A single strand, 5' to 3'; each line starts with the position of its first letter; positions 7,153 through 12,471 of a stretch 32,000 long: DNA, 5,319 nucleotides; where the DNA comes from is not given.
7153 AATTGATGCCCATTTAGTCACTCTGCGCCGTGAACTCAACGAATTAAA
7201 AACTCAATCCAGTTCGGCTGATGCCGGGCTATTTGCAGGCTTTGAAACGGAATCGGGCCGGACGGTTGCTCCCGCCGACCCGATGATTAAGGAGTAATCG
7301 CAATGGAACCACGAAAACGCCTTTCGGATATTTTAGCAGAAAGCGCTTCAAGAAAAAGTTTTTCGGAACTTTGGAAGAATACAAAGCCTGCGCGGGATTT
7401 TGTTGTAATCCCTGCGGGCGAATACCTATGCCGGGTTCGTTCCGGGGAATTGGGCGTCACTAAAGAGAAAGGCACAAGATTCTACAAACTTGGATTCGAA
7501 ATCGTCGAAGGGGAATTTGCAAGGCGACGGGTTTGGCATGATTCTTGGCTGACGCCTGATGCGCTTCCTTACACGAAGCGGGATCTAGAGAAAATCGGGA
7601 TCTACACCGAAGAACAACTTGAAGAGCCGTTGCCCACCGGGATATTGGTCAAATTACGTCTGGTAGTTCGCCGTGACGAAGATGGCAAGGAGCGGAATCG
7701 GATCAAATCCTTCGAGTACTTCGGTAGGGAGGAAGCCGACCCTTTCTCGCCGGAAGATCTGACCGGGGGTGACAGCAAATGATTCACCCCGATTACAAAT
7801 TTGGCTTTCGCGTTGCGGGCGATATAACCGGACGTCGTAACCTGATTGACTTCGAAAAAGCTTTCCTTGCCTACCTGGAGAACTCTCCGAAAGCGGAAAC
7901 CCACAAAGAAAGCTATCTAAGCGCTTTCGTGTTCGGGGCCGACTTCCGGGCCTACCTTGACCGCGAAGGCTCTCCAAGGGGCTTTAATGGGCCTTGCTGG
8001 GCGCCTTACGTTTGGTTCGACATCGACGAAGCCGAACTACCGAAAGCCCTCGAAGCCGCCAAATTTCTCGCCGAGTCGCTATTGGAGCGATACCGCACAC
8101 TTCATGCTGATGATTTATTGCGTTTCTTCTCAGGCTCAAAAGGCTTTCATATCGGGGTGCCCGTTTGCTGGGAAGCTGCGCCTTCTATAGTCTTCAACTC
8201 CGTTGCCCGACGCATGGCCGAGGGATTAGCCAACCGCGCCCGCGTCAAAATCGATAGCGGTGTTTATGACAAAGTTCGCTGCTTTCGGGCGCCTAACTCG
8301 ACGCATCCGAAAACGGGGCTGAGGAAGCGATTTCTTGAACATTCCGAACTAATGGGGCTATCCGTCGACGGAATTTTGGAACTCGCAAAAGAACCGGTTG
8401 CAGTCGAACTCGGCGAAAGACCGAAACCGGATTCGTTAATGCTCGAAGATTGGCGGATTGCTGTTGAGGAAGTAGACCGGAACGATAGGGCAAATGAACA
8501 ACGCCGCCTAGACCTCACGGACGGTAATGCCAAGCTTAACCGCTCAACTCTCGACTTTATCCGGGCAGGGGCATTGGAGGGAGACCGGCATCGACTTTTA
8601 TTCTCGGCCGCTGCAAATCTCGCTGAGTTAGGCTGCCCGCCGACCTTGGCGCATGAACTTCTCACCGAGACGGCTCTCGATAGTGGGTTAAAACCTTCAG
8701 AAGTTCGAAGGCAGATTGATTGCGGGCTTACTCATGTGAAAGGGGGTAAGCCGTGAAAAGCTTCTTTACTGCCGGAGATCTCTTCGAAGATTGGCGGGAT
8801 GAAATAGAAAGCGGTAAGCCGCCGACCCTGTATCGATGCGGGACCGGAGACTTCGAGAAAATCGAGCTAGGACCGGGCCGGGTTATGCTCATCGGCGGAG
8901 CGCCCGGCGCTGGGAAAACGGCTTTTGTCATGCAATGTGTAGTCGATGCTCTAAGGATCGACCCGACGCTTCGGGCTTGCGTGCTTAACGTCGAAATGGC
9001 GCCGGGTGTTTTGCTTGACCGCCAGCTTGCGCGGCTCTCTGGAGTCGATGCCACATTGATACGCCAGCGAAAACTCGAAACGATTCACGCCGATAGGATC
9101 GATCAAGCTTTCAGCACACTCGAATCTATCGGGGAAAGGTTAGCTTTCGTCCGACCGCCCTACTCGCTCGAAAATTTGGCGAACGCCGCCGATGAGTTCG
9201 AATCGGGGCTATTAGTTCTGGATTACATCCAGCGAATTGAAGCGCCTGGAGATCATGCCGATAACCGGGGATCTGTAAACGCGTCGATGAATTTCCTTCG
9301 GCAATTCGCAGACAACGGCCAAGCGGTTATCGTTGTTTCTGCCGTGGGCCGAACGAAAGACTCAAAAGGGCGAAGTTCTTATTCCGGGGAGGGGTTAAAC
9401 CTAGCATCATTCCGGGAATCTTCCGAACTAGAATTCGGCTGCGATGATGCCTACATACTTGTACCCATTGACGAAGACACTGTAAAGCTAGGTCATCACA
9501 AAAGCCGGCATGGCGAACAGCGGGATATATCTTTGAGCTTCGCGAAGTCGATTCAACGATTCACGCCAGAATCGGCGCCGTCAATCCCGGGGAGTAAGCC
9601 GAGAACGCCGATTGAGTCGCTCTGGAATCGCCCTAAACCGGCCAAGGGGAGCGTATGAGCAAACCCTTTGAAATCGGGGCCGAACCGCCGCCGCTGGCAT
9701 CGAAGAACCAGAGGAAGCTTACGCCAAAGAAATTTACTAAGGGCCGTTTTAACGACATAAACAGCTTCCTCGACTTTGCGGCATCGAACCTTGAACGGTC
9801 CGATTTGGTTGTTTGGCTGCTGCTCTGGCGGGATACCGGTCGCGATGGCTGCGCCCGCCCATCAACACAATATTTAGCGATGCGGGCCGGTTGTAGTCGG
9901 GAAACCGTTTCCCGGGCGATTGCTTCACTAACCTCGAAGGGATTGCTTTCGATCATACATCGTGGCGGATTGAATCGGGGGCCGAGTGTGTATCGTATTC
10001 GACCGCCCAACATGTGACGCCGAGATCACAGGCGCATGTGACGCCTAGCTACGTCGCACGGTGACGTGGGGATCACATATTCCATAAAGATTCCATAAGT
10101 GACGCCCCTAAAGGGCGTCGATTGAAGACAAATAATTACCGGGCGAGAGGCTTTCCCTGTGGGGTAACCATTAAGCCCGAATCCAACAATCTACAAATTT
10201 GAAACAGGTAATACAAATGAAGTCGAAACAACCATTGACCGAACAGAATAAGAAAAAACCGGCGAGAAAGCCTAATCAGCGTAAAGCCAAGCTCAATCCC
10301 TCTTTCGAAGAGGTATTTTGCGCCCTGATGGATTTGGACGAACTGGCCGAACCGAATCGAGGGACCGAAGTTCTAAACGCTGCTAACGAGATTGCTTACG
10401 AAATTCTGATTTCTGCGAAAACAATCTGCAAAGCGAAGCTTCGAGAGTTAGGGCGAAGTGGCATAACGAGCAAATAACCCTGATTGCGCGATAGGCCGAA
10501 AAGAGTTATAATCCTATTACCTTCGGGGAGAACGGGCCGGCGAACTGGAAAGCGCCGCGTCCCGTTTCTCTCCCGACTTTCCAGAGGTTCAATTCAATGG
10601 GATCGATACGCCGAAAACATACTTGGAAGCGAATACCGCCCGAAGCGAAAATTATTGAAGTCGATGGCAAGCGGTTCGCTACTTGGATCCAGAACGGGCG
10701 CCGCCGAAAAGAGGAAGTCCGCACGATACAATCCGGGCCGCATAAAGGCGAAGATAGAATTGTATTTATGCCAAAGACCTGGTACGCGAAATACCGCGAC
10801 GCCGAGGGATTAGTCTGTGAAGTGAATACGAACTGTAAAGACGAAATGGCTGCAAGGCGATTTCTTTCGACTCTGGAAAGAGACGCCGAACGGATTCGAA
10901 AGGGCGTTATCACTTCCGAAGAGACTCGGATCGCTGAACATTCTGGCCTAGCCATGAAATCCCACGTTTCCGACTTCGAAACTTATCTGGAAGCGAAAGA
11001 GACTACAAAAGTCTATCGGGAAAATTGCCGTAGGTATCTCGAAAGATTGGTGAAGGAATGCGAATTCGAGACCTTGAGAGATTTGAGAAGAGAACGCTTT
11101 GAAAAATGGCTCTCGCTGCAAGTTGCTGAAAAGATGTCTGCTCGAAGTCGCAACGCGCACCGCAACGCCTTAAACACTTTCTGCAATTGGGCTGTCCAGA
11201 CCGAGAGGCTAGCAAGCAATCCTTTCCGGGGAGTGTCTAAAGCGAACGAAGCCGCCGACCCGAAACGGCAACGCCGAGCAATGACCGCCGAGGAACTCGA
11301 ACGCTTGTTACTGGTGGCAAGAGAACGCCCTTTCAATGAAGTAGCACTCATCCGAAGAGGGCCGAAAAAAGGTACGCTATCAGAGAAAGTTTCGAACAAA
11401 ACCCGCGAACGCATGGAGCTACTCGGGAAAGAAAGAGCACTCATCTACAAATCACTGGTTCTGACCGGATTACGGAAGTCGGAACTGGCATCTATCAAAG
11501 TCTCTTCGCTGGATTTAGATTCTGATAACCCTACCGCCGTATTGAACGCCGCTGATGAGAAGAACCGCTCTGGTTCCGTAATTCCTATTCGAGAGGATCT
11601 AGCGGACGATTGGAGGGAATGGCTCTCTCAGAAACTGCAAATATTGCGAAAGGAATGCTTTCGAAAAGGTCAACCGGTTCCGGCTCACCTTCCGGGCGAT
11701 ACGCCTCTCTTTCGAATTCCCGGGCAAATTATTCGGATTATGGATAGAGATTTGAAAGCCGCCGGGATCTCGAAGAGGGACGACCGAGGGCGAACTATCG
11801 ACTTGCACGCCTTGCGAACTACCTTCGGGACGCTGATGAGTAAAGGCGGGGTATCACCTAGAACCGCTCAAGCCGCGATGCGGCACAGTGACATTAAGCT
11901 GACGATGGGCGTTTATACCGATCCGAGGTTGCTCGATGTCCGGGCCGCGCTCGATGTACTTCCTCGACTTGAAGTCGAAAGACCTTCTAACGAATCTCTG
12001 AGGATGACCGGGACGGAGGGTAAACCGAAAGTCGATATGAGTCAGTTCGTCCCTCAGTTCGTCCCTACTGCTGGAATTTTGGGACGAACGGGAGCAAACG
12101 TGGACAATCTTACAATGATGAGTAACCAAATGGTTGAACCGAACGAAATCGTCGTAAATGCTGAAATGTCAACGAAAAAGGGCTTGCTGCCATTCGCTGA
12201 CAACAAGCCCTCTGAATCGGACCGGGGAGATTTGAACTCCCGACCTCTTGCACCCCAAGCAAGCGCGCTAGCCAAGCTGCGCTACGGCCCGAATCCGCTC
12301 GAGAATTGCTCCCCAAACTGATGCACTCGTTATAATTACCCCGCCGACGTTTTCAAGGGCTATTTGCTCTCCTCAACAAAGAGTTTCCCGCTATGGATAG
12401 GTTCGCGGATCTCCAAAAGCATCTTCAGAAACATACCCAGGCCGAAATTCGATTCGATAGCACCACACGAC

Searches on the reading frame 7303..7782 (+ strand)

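Call 27: search_protein_families(library=pfam, proteins=[window:7303-7782:+], max_evalue=0.001)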
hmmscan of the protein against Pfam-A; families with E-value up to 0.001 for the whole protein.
window:7303-7782:+ (159 aa): 1 family
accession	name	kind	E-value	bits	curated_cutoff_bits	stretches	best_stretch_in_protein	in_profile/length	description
PF05037.18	DUF669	-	5.7e-05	23.7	21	1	31-83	9-61/138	Protein of unknown function (DUF669)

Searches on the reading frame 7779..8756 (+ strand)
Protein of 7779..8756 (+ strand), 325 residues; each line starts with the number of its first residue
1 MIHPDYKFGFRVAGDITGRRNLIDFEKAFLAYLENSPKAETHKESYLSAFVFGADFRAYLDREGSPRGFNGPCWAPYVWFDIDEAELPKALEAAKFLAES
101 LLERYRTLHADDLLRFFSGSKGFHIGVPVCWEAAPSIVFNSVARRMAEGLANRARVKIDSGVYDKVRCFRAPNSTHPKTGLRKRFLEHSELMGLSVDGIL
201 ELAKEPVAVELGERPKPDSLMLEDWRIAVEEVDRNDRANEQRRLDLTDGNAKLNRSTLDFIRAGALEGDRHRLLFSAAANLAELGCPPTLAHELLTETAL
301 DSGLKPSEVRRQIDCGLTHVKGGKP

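Call 27: search_protein_families(library=pfam, proteins=[window:7779-8756:+], max_evalue=0.001)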
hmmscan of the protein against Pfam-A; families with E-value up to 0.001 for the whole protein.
window:7779-8756:+ (325 aa): 1 family
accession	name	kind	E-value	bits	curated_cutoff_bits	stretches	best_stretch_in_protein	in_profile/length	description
PF01896.25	DNA_primase_S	-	8.6e-06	26.6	26.8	0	80-128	1-59/163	DNA primase small subunit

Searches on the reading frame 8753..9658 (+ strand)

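Call 27: search_protein_families(library=pfam, proteins=[window:8753-9658:+], max_evalue=0.001)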
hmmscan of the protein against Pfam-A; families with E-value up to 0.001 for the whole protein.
window:8753-9658:+ (301 aa): 4 families
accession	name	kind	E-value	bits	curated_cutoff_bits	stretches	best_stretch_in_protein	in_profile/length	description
PF03796.21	DnaB_C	-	6.3e-17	62.2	27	1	40-271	17-254/255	DnaB-like helicase C terminal domain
PF13481.12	AAA_25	-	5.8e-07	29.8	27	1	41-199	32-191/195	AAA domain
PF13191.12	AAA_16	-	0.00074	20.5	32.6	0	34-190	16-160/167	AAA ATPase domain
PF06745.19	ATPase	-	0.00088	19.1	26.6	0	42-201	19-167/231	KaiC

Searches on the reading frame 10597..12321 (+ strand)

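Call 27: search_protein_families(library=pfam, proteins=[window:10597-12321:+], max_evalue=0.001)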
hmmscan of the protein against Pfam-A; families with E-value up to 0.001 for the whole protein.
window:10597-12321:+ (574 aa): 3 families
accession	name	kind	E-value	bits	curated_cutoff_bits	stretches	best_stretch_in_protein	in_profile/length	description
PF00589.27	Phage_integrase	-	1.9e-13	51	27.1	1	280-443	24-168/172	Phage integrase family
PF13102.12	Phage_int_SAM_5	-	6.9e-05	23.6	22.3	1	133-211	17-94/98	Phage integrase SAM-like domain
PF02899.23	Phage_int_SAM_1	-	0.00021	21.9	22.3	0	134-201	16-81/83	Phage integrase, N-terminal SAM-like domain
